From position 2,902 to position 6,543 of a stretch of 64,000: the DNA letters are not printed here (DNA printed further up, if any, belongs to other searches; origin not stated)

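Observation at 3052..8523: Single-polypeptide BC-BCCP-CT acyl-CoA carboxylase in an operon with a family-III CoA-transferase and an LLM oxidoreductase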

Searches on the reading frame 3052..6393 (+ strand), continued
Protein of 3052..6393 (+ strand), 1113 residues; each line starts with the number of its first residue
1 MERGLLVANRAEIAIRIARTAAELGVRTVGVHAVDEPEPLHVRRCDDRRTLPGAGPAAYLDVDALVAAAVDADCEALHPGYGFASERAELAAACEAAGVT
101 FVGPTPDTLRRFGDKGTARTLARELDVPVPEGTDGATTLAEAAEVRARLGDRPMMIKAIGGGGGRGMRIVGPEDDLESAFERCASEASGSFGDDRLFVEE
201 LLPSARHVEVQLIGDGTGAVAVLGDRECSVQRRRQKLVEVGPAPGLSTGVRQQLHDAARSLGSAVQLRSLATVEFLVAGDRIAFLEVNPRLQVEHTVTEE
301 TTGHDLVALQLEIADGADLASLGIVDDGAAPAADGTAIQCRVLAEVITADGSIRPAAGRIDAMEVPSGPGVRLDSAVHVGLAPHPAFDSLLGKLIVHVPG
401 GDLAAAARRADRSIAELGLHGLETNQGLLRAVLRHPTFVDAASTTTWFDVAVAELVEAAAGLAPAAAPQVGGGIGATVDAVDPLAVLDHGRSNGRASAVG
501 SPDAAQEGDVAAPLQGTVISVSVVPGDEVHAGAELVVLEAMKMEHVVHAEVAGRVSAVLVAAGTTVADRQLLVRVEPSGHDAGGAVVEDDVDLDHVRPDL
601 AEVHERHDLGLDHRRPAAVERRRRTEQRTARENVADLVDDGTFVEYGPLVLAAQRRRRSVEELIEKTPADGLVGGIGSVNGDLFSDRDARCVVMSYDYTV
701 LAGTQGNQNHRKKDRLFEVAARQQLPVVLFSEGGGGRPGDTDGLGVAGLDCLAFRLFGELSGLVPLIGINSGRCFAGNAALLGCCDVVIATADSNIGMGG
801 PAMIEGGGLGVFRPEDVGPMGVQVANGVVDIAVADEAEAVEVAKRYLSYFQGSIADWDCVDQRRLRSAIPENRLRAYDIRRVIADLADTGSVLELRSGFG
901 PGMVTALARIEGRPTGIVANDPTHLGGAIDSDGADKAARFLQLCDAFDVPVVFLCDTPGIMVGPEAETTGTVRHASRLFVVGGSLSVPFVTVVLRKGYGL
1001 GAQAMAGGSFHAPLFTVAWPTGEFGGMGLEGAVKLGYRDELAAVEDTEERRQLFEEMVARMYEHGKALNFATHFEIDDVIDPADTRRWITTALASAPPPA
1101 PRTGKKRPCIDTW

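Call 60: search_protein_families(library=pfam, proteins=[L005:7979-9784:-, L005:13467-16046:-, L005:18759-19700:-, L005:7306-7959:+, L005:6544-7296:+, L051:7786-8634:-, L051:8712-9872:+, L051:13427-15109:-, L051:15595-16827:+, L051:16865-18040:+])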
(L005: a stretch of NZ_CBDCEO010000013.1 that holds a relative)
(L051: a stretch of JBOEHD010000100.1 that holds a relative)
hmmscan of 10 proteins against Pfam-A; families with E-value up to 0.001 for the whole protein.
L005:7979-9784:- (601 aa): 2 families
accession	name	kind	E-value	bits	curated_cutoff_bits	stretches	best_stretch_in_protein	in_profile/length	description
PF10017.15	Methyltransf_33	-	3.7e-91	305.8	23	2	459-596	167-303/304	Histidine-specific methyltransferase, SAM-dependent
PF03781.23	FGE-sulfatase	-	8.6e-29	101.4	23.3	1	106-238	7-124/255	Sulfatase-modifying factor enzyme 1-like domain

L005:13467-16046:- (859 aa): 1 family
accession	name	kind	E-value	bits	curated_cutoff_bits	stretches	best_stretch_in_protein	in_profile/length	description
PF02515.22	CoA_transf_3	-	4.2e-162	539.8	23.3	2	453-834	1-366/366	CoA-transferase family III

L005:18759-19700:- (313 aa): 0 families

L005:7306-7959:+ (217 aa): 2 families
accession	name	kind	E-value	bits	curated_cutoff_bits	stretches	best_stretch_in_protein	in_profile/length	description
PF00881.29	Nitroreductase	-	1e-19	71.8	23.5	1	15-192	5-165/167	Nitroreductase family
PF14512.11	TM1586_NiRdase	-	7.8e-05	22.8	27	0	28-58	156-186/215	Putative TM nitroreductase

L005:6544-7296:+ (250 aa): 1 family
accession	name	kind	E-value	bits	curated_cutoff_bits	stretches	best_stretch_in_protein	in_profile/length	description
PF21863.2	HTH_67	-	9.8e-37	127.5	27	1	16-186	4-176/268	Helix-turn-helix family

L051:7786-8634:- (282 aa): 4 families
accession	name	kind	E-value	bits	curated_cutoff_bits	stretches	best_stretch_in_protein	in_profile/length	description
PF17765.7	MLTR_LBD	-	1.9e-25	90.3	26.3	1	104-277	1-166/168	MmyB-like transcription regulator ligand binding domain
PF13560.12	HTH_31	-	7.4e-09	36.2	27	1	20-81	2-64/64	Helix-turn-helix domain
PF01381.28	HTH_3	-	2.5e-07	31.1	23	1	24-76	1-53/55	Helix-turn-helix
PF12844.13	HTH_19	-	0.00039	20.7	30.2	1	24-85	4-62/64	Helix-turn-helix domain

L051:8712-9872:+ (387 aa): 1 family
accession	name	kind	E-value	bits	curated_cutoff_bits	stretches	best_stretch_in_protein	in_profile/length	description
PF02515.22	CoA_transf_3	-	2.9e-82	277.1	23.3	1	66-356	54-347/366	CoA-transferase family III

L051:13427-15109:- (560 aa): 3 families
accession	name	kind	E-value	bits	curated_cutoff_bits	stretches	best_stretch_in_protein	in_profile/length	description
PF02775.26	TPP_enzyme_C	-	3.3e-36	124.8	21.9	1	390-537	1-151/151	Thiamine pyrophosphate enzyme, C-terminal TPP binding domain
PF02776.23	TPP_enzyme_N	-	1.3e-28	99.6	26.8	1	26-141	3-116/119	Thiamine pyrophosphate enzyme, N-terminal TPP binding domain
PF00205.28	TPP_enzyme_M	-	4.1e-26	91.8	30.4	1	212-337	1-137/137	Thiamine pyrophosphate enzyme, central domain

L051:15595-16827:+ (410 aa): 2 families
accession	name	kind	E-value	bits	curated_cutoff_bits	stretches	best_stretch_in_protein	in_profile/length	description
PF00155.27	Aminotran_1_2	-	4.2e-37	128.6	19.7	1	68-399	29-359/361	Aminotransferase class I and II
PF12897.13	Asp_aminotransf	-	1.8e-13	50.5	27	1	133-371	129-375/421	Aspartate amino-transferase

L051:16865-18040:+ (391 aa): 1 family
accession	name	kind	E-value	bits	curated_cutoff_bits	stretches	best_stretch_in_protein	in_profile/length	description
PF07690.21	MFS_1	-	1.9e-36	126.2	33.4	2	15-291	3-290/347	Major Facilitator Superfamily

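Call 67: find_encoding_contigs(protein=P0007, flank=6000, max_places=2)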
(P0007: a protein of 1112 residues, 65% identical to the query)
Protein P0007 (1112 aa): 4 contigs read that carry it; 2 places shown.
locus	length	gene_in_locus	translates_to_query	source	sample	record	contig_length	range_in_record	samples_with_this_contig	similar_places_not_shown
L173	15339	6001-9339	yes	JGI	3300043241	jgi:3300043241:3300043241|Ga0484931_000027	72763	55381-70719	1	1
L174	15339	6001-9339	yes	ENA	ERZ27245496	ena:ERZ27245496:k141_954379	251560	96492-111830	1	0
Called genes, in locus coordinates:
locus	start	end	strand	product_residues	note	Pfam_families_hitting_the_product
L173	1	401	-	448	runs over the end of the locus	PF00282:Pyridoxal_deC, PF01212:Beta_elim_lyase (weak)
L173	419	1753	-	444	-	-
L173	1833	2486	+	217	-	PF00484:Pro_CA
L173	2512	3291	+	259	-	PF00378:ECH_1, PF16113:ECH_2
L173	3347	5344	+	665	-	PF04879:Molybdop_Fe4S4, PF00384:Molybdopterin, PF01568:Molydop_binding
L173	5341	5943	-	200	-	PF01323:DSBA (weak)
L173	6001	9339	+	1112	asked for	PF00289:Biotin_carb_N, PF02786:CPSase_L_D2, PF02785:Biotin_carb_C, PF00364:Biotin_lipoyl, PF01039:Carboxyl_trans, PF03255:ACCA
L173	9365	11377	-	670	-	PF01757:Acyl_transf_3, PF04311:DUF459 (weak)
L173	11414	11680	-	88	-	-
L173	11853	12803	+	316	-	PF00005:ABC_tran, PF13304:AAA_21, PF02702:KdpD (faint), PF13732:DrrA1-3_C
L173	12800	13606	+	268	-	PF01061:ABC2_membrane, PF12698:ABC2_membrane_3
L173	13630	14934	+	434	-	PF07994:NAD_binding_5, PF01658:Inos-1-P_synth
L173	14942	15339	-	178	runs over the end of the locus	PF16262:DUF4916, PF00293:NUDIX (weak)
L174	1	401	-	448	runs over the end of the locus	PF00282:Pyridoxal_deC, PF01212:Beta_elim_lyase (weak)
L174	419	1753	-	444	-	-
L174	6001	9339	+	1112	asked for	PF00289:Biotin_carb_N, PF02786:CPSase_L_D2, PF02785:Biotin_carb_C, PF00364:Biotin_lipoyl, PF01039:Carboxyl_trans, PF03255:ACCA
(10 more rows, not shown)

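Call 68: find_encoding_contigs(protein=P0010, flank=6000, max_places=2)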
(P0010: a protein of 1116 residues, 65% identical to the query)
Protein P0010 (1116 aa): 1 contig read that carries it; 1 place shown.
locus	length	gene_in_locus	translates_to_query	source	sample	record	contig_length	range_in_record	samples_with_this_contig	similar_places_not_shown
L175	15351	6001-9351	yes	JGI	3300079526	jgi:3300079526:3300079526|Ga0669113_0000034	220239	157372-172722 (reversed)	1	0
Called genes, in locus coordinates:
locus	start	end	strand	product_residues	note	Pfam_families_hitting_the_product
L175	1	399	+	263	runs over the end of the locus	PF02633:Creatininase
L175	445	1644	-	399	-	-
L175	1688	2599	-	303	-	PF00528:BPD_transp_1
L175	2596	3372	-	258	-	PF00005:ABC_tran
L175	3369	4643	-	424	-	PF07969:Amidohydro_3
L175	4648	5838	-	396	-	PF00296:Bac_luciferase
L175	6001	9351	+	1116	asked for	PF00289:Biotin_carb_N, PF02786:CPSase_L_D2, PF25973:BSH_CzcB (faint), PF02785:Biotin_carb_C, PF25919:BSH_CusB (weak), PF00364:Biotin_lipoyl, PF01039:Carboxyl_trans, PF03255:ACCA, +1 more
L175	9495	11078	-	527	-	PF01019:G_glu_transpept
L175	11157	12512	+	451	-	PF01565:FAD_binding_4, PF02913:FAD-oxidase_C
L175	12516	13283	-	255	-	PF03009:GDPD, PF13653:GDPD_2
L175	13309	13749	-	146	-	PF07366:SnoaL, PF12680:SnoaL_2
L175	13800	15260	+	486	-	PF00171:Aldedh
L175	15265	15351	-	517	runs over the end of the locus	PF00501:AMP-binding, PF13193:AMP-binding_C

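Call 74: search_protein_families(library=ncbifam, proteins=[L013:8501-9742:+, L038:8720-9955:+, L043:8999-9979:+, L051:8712-9872:+, L005:13467-16046:-], max_evalue=1e-20)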
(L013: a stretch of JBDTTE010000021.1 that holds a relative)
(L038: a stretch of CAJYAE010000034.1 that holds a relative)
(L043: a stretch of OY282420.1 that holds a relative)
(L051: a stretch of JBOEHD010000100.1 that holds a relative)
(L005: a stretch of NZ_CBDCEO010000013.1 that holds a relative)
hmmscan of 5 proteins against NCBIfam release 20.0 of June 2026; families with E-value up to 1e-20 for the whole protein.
L013:8501-9742:+ (414 aa): 7 families
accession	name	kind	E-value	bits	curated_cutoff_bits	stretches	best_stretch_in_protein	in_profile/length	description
NF052585.1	SucGlutTfsCaiB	equivalog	3e-87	292.8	750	1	22-398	7-389/394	succinate--glutarate CoA-transferase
NF041294.1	Scnl_mescCoAtase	equivalog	5.6e-80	269.3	700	1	21-394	2-380/381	succinyl-CoA:mesaconate CoA-transferase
NF003809.0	PRK05398.1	subfamily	5.5e-79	265.7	442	2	22-237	4-220/416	formyl-CoA transferase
NF008511.0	PRK11430.1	equivalog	5.6e-79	266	522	1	19-370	6-351/381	CoA:oxalate CoA-transferase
TIGR03253.1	oxalate_frc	equivalog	6.3e-75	252.4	504.2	1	22-237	3-219/416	formyl-CoA transferase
NF002914.1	PRK03525.1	equivalog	6.5e-44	150.4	413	1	16-410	3-393/400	L-carnitine CoA-transferase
TIGR04253.1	mesacon_CoA_iso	equivalog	9.1e-26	90.8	725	1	21-409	1-395/403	2-methylfumaryl-CoA isomerase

L038:8720-9955:+ (412 aa): 6 families
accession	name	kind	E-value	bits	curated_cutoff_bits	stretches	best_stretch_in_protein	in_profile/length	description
NF003809.0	PRK05398.1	subfamily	1.9e-45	155.2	442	1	1-218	4-209/416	formyl-CoA transferase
NF052585.1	SucGlutTfsCaiB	equivalog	2.9e-45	154.6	750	1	1-388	7-387/394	succinate--glutarate CoA-transferase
TIGR03253.1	oxalate_frc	equivalog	2.6e-44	151.6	504.2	1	1-218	3-208/416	formyl-CoA transferase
NF008511.0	PRK11430.1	equivalog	1.4e-40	139.6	522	1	1-374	9-363/381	CoA:oxalate CoA-transferase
NF041294.1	Scnl_mescCoAtase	equivalog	2.3e-38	132.3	700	1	2-384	4-378/381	succinyl-CoA:mesaconate CoA-transferase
NF002914.1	PRK03525.1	equivalog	7e-25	87.8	413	1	72-403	60-394/400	L-carnitine CoA-transferase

L043:8999-9979:+ (327 aa): 2 families
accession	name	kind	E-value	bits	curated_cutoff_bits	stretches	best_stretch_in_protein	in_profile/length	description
NF052585.1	SucGlutTfsCaiB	equivalog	2.4e-22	79.1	750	0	40-137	5-104/394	succinate--glutarate CoA-transferase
NF003809.0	PRK05398.1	subfamily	9.3e-22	77.2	442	0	169-316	268-416/416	formyl-CoA transferase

L051:8712-9872:+ (387 aa): 6 families
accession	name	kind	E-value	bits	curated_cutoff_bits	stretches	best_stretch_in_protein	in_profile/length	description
NF052585.1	SucGlutTfsCaiB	equivalog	2.7e-58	197.5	750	1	68-348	70-353/394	succinate--glutarate CoA-transferase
NF008511.0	PRK11430.1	equivalog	1.1e-52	179.4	522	1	67-380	64-380/381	CoA:oxalate CoA-transferase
NF041294.1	Scnl_mescCoAtase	equivalog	1.5e-44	152.7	700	1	67-335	62-330/381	succinyl-CoA:mesaconate CoA-transferase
TIGR03253.1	oxalate_frc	equivalog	5.5e-34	117.6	504.2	1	67-212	59-205/416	formyl-CoA transferase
NF003809.0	PRK05398.1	subfamily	1.5e-33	116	442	1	67-213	60-207/416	formyl-CoA transferase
NF002914.1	PRK03525.1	equivalog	2.3e-21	76.2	413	1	71-337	61-331/400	L-carnitine CoA-transferase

L005:13467-16046:- (859 aa): 7 families
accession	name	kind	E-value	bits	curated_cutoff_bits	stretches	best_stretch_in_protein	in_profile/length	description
NF052585.1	SucGlutTfsCaiB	equivalog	4.4e-97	325.2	750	2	448-841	3-388/394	succinate--glutarate CoA-transferase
NF041294.1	Scnl_mescCoAtase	equivalog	2.4e-85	287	700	2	453-838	4-380/381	succinyl-CoA:mesaconate CoA-transferase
NF003809.0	PRK05398.1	subfamily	3.7e-81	272.8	442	2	450-855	2-413/416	formyl-CoA transferase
TIGR03253.1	oxalate_frc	equivalog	5.3e-76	256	504.2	2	451-853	2-411/416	formyl-CoA transferase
NF008511.0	PRK11430.1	equivalog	1.6e-63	215.1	522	2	451-799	8-341/381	CoA:oxalate CoA-transferase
NF002914.1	PRK03525.1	equivalog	1.1e-43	149.7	413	1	452-853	9-392/400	L-carnitine CoA-transferase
TIGR04253.1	mesacon_CoA_iso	equivalog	7.7e-23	81.1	725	0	456-852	6-394/403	2-methylfumaryl-CoA isomerase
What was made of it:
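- Every LCC-adjacent CoAT that was tested scores best to the transferase models (succinate-glutarate, mesaconate, formyl-CoA) of NCBIfam (call 74).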

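Call 78: search_protein_families(library=pfam, proteins=[L021:8356-9993:+, L008:7233-8189:-, L028:13619-14959:+, L005:4752-5588:-, L024:8872-10092:-], max_evalue=0.00001)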
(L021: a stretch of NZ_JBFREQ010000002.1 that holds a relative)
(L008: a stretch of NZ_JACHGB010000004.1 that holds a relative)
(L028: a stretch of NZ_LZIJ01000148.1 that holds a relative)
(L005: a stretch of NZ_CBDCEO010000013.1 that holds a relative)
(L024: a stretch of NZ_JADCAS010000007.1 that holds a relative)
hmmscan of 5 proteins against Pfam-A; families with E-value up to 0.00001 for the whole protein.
L021:8356-9993:+ (546 aa): 2 families
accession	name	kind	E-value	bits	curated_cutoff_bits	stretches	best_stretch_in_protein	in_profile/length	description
PF00501.34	AMP-binding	-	1e-81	275.1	29.9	1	25-413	2-384/384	AMP-binding enzyme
PF13193.12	AMP-binding_C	-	2.2e-23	83.4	24.5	1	463-538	1-76/76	AMP-binding enzyme C-terminal domain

L008:7233-8189:- (319 aa): 3 families
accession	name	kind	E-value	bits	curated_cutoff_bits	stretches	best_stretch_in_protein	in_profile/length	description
PF00106.31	adh_short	-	1.4e-44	152.3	26.6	1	24-222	2-192/195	short chain dehydrogenase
PF13561.12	adh_short_C2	-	2.3e-31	109.6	27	1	32-234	6-200/236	Enoyl-(Acyl carrier protein) reductase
PF08659.16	KR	-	5.8e-13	49.6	22.6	1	23-188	1-160/180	KR domain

L028:13619-14959:+ (447 aa): 3 families
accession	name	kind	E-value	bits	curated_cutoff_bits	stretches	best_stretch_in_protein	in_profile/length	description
PF02770.24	Acyl-CoA_dh_M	-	1.3e-20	73.8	33.3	1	164-253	1-92/97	Acyl-CoA dehydrogenase, middle domain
PF00441.29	Acyl-CoA_dh_1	-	4.7e-17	62.9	22.4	1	270-428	1-150/150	Acyl-CoA dehydrogenase, C-terminal domain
PF02771.21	Acyl-CoA_dh_N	-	3.1e-10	40.9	22.9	1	58-160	13-113/113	Acyl-CoA dehydrogenase, N-terminal domain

L005:4752-5588:- (279 aa): 2 families
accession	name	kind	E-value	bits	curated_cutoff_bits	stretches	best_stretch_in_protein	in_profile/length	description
PF00378.25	ECH_1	-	8.9e-61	205.8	27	1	26-278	4-250/251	Enoyl-CoA hydratase/isomerase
PF16113.10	ECH_2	-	1.1e-36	127.5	27.2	1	29-215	2-185/335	Enoyl-CoA hydratase/isomerase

L024:8872-10092:- (407 aa): 3 families
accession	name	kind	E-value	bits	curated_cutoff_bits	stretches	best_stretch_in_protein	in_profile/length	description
PF00107.32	ADH_zinc_N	-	4.5e-24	85.3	31.8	1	237-356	1-119/129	Zinc-binding dehydrogenase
PF08240.17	ADH_N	-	3.5e-15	56.6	23.5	1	108-197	1-104/104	Alcohol dehydrogenase GroES-like domain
PF13602.12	ADH_zinc_N_2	-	9.6e-15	56.1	27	1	270-405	2-134/134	Zinc-binding dehydrogenase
